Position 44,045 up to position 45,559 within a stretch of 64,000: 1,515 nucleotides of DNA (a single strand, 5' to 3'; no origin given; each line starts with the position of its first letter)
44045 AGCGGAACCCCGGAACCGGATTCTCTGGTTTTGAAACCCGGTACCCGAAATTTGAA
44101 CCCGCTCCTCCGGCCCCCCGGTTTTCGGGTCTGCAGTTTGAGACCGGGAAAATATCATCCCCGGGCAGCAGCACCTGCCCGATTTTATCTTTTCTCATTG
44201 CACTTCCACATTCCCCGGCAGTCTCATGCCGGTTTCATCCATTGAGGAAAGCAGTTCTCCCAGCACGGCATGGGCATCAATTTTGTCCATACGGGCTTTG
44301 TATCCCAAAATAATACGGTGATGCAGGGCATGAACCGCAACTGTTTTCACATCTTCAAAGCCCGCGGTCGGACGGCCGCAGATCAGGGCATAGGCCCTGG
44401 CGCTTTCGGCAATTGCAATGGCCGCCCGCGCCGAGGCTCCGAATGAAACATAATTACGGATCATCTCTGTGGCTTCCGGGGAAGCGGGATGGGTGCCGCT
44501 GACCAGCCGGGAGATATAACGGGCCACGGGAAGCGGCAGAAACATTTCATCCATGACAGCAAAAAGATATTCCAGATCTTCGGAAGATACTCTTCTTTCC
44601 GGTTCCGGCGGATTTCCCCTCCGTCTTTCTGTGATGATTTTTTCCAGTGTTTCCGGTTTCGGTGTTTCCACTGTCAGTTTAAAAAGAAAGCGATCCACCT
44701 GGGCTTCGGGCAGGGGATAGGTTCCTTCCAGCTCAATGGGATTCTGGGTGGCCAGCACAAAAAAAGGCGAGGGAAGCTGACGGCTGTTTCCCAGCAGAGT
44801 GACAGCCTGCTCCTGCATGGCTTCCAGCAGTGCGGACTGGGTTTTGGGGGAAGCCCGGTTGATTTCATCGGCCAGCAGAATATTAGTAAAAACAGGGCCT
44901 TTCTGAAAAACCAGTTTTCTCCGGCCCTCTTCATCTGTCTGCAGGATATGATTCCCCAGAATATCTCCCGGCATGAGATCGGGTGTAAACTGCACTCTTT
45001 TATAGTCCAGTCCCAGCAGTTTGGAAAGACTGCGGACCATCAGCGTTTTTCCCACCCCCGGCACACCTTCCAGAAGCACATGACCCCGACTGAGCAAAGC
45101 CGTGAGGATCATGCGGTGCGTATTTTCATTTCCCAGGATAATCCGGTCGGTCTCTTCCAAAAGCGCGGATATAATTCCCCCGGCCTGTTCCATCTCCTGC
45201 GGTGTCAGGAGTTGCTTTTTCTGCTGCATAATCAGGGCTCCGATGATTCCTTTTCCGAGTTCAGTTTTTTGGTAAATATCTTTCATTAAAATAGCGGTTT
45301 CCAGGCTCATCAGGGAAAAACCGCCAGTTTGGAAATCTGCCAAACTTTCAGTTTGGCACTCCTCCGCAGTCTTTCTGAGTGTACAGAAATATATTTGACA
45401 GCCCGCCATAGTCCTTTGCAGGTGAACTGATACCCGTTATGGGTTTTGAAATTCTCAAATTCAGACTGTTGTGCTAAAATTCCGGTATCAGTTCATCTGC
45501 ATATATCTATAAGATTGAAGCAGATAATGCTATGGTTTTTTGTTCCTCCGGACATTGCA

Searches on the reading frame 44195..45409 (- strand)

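Call 18: search_protein_families(library=pfam, proteins=[window:44195-45409:-], max_evalue=0.001)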
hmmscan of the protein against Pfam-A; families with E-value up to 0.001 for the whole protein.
window:44195-45409:- (404 aa): 11 families
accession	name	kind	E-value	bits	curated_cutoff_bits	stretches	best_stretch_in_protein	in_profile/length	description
PF07726.17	AAA_3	-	6.5e-62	207.7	27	1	110-243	1-131/131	ATPase family associated with various cellular activities (AAA)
PF17863.7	AAA_lid_2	-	7.4e-15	54.9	22.7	1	318-383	6-71/74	AAA lid domain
PF07728.20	AAA_5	-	1.1e-14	55.1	22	1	110-241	1-139/139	AAA domain (dynein-related subfamily)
PF20030.5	bpMoxR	-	1.6e-10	40.8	27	1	84-262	7-181/205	MoxR domain in the MoxR-vWA-beta-propeller ternary systems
PF00004.35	AAA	-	1.3e-07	32.6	21.2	1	111-227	1-114/131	ATPase family associated with various cellular activities (AAA)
PF00158.32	Sigma54_activat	-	1.6e-06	28.3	20.2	0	177-222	96-141/168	Sigma-54 interaction domain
PF13245.12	AAA_19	-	2.2e-05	25.1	25.1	0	170-216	86-133/134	AAA domain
PF00493.29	MCM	-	0.00023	20.8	23.3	0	104-225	53-174/224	MCM P-loop domain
PF01078.27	Mg_chelatase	-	0.00024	21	20.3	0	91-132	5-46/207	Magnesium chelatase, subunit ChlI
PF05496.18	RuvB_N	-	0.00049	20.3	27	0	109-137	34-62/159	Holliday junction DNA helicase RuvB P-loop domain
PF13604.12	AAA_30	-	0.00089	19.5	27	0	103-214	11-130/191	AAA domain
